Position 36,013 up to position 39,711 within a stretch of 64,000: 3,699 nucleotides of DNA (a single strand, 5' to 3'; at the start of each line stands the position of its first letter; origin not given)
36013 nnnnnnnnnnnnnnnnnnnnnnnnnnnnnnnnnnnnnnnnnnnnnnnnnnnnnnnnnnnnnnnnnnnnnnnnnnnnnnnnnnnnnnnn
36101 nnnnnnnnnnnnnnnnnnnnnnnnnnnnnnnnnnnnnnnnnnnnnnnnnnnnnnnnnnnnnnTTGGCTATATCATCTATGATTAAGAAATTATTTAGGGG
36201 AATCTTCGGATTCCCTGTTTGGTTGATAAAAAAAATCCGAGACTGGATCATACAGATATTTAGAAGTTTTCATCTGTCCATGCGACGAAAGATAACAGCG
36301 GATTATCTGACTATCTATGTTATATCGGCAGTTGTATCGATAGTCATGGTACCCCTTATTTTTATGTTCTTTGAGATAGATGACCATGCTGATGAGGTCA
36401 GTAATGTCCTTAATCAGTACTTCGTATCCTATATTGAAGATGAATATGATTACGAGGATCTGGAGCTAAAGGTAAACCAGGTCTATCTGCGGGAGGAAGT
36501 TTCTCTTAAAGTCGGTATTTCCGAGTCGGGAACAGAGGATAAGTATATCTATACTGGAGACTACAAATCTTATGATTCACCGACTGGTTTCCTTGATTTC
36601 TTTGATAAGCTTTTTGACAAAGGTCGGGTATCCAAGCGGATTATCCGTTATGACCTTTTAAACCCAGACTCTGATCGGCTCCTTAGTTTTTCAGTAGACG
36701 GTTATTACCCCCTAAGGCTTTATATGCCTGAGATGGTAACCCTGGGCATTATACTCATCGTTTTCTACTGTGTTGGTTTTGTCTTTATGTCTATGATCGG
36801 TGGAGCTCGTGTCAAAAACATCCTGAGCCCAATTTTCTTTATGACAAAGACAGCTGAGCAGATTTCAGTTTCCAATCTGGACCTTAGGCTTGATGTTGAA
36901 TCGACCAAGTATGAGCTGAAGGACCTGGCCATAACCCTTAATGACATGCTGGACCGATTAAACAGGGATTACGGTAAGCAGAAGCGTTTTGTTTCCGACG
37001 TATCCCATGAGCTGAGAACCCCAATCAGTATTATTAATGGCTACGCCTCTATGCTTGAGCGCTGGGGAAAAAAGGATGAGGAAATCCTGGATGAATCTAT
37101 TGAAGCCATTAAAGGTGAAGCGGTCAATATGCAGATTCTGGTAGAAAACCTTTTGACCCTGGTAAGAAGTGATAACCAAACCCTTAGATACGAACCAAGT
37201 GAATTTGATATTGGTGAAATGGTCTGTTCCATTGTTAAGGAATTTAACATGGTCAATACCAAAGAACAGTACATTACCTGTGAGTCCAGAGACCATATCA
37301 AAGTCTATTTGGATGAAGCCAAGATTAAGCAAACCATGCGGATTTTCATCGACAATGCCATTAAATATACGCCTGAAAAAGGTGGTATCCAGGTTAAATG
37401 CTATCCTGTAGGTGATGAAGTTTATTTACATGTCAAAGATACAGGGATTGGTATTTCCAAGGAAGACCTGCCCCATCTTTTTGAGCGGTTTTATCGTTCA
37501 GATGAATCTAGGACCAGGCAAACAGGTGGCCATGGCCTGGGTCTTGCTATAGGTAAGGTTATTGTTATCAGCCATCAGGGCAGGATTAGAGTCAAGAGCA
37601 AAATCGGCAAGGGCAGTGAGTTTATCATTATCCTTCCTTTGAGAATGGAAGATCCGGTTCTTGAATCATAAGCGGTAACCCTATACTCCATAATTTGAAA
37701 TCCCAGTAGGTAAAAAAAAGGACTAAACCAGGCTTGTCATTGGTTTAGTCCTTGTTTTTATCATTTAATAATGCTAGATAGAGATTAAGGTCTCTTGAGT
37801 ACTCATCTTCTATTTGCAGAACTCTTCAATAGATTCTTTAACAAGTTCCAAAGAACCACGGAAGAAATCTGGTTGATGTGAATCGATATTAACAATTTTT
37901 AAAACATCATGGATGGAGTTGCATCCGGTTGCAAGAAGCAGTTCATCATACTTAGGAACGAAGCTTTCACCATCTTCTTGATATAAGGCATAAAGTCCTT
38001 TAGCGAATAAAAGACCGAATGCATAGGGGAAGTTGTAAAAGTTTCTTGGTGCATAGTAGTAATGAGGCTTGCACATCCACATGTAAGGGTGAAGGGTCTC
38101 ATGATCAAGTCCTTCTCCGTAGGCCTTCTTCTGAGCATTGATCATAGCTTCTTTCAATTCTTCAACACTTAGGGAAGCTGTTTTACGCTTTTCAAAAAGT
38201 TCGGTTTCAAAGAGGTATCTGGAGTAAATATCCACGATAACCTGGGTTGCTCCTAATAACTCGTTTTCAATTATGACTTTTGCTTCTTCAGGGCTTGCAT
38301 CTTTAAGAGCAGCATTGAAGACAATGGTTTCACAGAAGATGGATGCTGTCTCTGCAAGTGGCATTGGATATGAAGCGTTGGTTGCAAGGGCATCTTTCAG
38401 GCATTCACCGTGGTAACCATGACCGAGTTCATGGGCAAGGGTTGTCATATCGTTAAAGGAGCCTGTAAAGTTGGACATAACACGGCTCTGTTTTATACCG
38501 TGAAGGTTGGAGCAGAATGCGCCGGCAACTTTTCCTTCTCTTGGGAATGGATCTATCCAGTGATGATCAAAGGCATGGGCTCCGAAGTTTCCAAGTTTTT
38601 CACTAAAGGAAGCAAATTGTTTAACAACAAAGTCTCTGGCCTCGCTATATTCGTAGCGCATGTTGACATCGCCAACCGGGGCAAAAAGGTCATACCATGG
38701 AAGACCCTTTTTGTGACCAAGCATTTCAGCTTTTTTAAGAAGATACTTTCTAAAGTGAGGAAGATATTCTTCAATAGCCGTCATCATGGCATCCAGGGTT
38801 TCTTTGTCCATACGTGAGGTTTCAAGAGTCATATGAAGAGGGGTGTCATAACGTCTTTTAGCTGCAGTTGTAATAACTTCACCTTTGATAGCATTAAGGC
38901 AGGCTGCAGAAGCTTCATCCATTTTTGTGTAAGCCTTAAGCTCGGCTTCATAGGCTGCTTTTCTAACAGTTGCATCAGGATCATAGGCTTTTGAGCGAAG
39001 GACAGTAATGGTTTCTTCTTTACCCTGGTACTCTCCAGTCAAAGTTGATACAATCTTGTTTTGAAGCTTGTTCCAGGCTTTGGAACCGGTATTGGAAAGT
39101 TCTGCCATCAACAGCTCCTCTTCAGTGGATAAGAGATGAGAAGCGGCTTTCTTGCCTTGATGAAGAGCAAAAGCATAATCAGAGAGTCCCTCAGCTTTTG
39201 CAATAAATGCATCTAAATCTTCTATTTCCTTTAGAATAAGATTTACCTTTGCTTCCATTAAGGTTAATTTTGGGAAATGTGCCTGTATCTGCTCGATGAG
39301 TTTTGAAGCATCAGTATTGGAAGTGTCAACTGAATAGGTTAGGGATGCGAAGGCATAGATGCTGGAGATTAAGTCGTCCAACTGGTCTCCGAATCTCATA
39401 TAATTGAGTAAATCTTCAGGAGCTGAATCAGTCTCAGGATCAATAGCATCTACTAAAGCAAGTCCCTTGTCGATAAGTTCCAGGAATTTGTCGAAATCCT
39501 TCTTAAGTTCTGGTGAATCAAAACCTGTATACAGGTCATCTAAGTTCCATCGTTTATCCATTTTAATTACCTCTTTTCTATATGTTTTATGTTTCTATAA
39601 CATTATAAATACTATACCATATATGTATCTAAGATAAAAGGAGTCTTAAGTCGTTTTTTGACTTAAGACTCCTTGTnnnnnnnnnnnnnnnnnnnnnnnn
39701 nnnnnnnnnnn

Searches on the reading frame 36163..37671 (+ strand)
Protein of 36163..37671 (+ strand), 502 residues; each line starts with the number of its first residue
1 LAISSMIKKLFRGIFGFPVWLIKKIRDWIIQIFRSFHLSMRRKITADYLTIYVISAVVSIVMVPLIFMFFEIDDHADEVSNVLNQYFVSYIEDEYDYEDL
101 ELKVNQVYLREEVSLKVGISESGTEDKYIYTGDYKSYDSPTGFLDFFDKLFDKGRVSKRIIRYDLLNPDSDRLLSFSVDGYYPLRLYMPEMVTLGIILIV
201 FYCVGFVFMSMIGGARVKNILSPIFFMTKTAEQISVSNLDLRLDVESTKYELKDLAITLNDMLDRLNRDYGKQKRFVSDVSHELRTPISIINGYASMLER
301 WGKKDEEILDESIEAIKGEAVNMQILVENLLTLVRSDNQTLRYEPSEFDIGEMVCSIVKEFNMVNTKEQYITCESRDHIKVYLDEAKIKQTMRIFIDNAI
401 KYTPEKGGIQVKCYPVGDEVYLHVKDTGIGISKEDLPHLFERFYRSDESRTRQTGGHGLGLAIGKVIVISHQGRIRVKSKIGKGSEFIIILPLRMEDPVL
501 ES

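Call 56: search_protein_families(library=pfam, proteins=[window:36163-37671:+], max_evalue=0.00001)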
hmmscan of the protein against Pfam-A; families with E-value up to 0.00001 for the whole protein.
window:36163-37671:+ (502 aa): 3 families
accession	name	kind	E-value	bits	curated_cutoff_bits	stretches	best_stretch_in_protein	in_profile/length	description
PF02518.31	HATPase_c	-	6e-28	98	26.4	1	384-494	2-110/111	Histidine kinase-, DNA gyrase B-, and HSP90-like ATPase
PF00512.31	HisKA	-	1e-16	61.2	26.9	1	273-338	2-65/66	His Kinase A (phospho-acceptor) domain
PF00672.30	HAMP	-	9.1e-07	29.5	25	1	218-267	4-52/53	HAMP domain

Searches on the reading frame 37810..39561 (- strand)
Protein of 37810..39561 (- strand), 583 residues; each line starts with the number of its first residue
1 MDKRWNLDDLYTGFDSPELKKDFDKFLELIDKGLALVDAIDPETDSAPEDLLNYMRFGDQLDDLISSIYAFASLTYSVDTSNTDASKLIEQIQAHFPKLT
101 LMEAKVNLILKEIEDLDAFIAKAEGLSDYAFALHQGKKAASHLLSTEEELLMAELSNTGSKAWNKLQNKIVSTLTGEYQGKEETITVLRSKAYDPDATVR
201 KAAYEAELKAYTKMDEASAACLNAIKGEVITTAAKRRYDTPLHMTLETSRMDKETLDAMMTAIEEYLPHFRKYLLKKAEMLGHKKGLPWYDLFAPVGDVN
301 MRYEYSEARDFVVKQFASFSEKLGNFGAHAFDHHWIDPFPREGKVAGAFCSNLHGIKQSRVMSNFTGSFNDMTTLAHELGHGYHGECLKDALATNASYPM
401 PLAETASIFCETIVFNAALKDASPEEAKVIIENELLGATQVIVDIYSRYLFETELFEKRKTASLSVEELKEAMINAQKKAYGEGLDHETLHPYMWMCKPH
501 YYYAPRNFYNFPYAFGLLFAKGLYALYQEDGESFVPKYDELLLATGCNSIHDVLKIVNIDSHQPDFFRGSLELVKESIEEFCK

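Call 56: search_protein_families(library=pfam, proteins=[window:37810-39561:-], max_evalue=0.00001)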
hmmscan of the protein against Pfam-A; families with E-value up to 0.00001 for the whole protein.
window:37810-39561:- (583 aa): 2 families
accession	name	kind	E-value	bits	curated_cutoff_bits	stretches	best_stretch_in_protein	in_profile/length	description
PF01432.26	Peptidase_M3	-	1.2e-26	94.5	27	1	192-568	3-452/457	Peptidase family M3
PF08439.15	Peptidase_M3_N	-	1.2e-11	45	25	1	114-174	8-68/70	Oligopeptidase F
